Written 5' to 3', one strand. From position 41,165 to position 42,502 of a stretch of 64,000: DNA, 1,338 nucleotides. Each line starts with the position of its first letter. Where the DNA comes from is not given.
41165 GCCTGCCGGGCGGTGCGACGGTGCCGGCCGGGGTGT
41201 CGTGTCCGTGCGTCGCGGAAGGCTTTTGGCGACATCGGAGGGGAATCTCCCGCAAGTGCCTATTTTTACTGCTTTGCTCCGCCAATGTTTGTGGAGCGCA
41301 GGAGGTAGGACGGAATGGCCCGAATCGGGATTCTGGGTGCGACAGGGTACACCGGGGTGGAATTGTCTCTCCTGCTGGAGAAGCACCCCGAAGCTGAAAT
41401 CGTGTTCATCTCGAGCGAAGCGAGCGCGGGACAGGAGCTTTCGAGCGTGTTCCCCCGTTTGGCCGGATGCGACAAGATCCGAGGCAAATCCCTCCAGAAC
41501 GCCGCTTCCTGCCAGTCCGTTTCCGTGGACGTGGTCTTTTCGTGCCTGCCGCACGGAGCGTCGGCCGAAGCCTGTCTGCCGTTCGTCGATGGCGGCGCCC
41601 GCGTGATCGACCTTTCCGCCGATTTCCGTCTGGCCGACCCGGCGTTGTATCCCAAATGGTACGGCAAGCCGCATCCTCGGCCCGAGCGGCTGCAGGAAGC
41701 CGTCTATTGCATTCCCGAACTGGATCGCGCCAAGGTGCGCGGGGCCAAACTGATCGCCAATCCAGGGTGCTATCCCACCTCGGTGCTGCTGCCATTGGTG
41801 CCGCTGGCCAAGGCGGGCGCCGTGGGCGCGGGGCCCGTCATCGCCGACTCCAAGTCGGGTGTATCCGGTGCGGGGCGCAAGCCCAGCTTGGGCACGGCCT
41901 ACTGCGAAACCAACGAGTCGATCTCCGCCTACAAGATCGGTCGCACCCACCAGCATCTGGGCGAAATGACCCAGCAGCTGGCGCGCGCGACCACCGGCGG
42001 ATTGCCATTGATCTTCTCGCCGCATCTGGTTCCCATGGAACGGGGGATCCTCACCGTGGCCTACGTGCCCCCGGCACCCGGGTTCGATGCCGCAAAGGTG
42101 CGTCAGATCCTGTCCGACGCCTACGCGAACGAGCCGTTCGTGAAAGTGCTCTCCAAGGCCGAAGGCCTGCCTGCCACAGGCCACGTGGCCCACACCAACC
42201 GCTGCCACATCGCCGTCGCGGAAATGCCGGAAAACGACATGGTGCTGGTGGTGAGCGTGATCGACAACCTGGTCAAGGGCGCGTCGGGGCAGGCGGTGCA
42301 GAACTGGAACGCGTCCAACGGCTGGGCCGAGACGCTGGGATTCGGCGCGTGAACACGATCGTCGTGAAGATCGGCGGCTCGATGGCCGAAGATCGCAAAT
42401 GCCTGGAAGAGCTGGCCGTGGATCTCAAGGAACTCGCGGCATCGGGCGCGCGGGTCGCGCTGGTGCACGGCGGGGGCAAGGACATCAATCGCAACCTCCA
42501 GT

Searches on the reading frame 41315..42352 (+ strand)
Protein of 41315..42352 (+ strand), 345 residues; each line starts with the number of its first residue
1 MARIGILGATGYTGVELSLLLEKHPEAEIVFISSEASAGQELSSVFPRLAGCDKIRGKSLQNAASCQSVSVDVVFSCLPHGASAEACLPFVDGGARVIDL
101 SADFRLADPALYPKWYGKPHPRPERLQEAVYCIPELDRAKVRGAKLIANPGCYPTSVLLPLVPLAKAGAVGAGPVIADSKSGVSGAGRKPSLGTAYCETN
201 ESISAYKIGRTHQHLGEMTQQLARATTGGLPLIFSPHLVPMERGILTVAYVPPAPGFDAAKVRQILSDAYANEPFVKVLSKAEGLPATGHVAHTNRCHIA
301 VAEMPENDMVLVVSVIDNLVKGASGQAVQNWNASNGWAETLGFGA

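Call 59: search_protein_families(library=pfam, proteins=[window:41315-42352:+], max_evalue=0.001)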
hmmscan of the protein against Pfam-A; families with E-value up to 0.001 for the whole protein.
window:41315-42352:+ (345 aa): 3 families
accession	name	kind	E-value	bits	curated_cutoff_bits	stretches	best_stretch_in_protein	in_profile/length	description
PF22698.1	Semialdhyde_dhC_1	-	5.5e-53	179.6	27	1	152-318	1-165/165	Semialdehyde dehydrogenase, dimerisation domain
PF01118.30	Semialdhyde_dh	-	5.5e-28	98.2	26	1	3-142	1-119/121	Semialdehyde dehydrogenase, NAD binding domain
PF02774.23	Semialdhyde_dhC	-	2.8e-19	70.4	26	1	161-321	1-184/184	Semialdehyde dehydrogenase, dimerisation domain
